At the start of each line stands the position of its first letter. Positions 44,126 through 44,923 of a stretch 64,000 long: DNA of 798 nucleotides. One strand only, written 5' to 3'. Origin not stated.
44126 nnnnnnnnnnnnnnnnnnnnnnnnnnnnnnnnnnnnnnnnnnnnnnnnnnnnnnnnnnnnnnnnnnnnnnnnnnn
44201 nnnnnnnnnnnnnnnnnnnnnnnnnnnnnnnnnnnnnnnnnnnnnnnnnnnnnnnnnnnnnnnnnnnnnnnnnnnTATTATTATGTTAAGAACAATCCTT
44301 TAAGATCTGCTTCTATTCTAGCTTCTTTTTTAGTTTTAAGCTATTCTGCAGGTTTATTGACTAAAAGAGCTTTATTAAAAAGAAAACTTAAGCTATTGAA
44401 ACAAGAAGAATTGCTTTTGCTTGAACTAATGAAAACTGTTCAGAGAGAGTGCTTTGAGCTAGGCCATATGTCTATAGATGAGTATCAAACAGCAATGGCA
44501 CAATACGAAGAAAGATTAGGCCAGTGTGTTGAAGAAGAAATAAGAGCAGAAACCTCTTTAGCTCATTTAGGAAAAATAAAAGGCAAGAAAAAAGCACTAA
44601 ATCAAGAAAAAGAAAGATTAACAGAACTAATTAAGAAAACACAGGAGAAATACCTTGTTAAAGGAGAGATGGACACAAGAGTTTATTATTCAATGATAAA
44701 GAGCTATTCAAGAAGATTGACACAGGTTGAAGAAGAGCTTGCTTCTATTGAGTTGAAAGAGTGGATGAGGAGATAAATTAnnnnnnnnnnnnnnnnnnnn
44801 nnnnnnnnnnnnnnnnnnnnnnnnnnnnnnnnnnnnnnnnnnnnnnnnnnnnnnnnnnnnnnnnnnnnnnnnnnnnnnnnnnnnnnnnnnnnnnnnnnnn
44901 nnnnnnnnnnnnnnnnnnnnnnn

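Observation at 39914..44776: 1620-aa LamG-containing, sequon-saturated surface protein with an unusual TM-then-coiled-coil cytoplasmic tail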

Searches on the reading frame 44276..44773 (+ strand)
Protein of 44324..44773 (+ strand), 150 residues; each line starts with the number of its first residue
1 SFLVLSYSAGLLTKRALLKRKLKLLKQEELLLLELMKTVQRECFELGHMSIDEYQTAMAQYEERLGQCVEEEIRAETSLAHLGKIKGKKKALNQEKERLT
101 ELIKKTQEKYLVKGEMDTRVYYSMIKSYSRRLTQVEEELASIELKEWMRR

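Call 8: search_protein_families(library=pfam, proteins=[window:44324-44773:+], max_evalue=5)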
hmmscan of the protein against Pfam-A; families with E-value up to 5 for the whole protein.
window:44324-44773:+ (150 aa): 4 families
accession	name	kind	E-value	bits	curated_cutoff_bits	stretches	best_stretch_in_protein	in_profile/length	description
PF16566.10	CREPT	-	0.081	13.4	29.3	1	49-118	51-118/147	Cell-cycle alteration and expression-elevated protein in tumour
PF01351.25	RNase_HII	-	0.12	12.6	25.8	1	19-76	72-128/199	Ribonuclease HII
PF01610.23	DDE_Tnp_ISL3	-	0.31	11.2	23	1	60-149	89-176/240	Transposase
PF02601.20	Exonuc_VII_L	-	1.1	9.1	35.9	1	48-149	182-276/315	Exonuclease VII, large subunit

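Call 50: predict_structure(alignment_id=A2)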
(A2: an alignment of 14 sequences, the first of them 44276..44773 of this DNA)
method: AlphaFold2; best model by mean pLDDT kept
length: 166 residues; sequences in the alignment: 14
mean_pLDDT: 85.0   pTM: 0.45
mean pLDDT of the five models: 85.0, 83.5, 81.5, 81.2, 80.1
residues with pLDDT >= 90: 66; 70-90: 87; 50-70: 12; < 50: 1
segments of 3 or more residues with pLDDT < 50: none
pLDDT, mean of each block of 10 residues (from residue 1): 65 78 80 88 92 92 90 93 88 73 75 93 90 88 93 88 78
secondary structure, 60 per line:
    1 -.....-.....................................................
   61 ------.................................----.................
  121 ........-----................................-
elements in order: H2-6 H8-60 H67-99 H104-128 H134-165

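Call 55: fold_search(model_id=the predicted structure, library=pdb)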
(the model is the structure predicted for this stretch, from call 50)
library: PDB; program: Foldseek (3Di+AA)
matches with E <= 10: 265; with E <= 0.001: 0
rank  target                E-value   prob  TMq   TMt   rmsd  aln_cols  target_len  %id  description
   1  9g0c_A                2.6e-01  0.97  0.43  0.48  20.3       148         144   11  Structure of human Mical1 bMERB_V978A_V985A domain:Rab10 complex. (released 2025-07-02)
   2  6n63                  4.0e-01  0.75  0.32  0.37  11.1       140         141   16  Crystal structure of an Iron binding protein (released 2019-07-17)
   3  8whn                  4.3e-01  0.89  0.34  0.40  13.2       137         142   18  Crystal Structure of the cytoplasmic domain of OST1 (Ribophorin I) from Candidatus Prometheoarchaeum syntrophicum strain (released 2024-09-25)
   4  7ae6_A                4.5e-01  0.28  0.26  0.29  13.3       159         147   15  Crystal structure of di-AMPylated HEPN(R102A) toxin (released 2020-12-30)
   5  8b6l_O                4.8e-01  0.72  0.39  0.13  14.9       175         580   16  Subtomogram average of the human Sec61-TRAP-OSTA-translocon (released 2022-12-07)
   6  5szg_B                5.3e-01  0.87  0.42  0.52  16.1       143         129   12  Structure of the bMERB domain of Mical-3 (released 2016-08-24)
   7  4tko                  5.3e-01  0.30  0.26  0.16  22.4       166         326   20  Structure of the periplasmic adaptor protein EmrA (released 2014-07-09)
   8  9g0d_B                6.7e-01  0.87  0.42  0.48  20.4       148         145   11  Structure of human Mical1 bMERB_V978A domain:Rab10 complex. (released 2025-07-02)
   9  7jrq                  6.7e-01  0.60  0.30  0.38  11.9       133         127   14  Crystallographically Characterized De Novo Designed Mn-Diphenylporphyrin Binding Protein (released 2021-01-13)
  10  9s9j                  6.7e-01  0.30  0.30  0.30  13.5       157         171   17  S. islandicus CdvB (closed) (released 2026-01-28)
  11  3rqe_A                8.8e-01  0.28  0.28  0.26  19.5       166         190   11  Cerebral cavernous malformation 3 (CCM3) in complex with paxillin LD1 (released 2011-06-01)
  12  5l3c_A                8.8e-01  0.23  0.24  0.07  25.6       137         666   18  Human LSD1/CoREST: LSD1 E379K mutation (released 2016-05-04)
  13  6djl_C                8.8e-01  0.09  0.18  0.15  21.2       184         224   12  Crystal structure of the Rab11 GEF SH3BP5 bound to nucleotide free Rab11A (released 2018-09-26)
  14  6ixf_B                1.0e+00  0.66  0.46  0.36  22.9       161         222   12  Crystal structure of SeMet apo SH3BP5 (P41) (released 2019-03-20)
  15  5szh_A                1.0e+00  0.47  0.33  0.38  19.8       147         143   15  Structure of human Rab1b in complex with the bMERB domain of Mical-cL (released 2016-08-24)
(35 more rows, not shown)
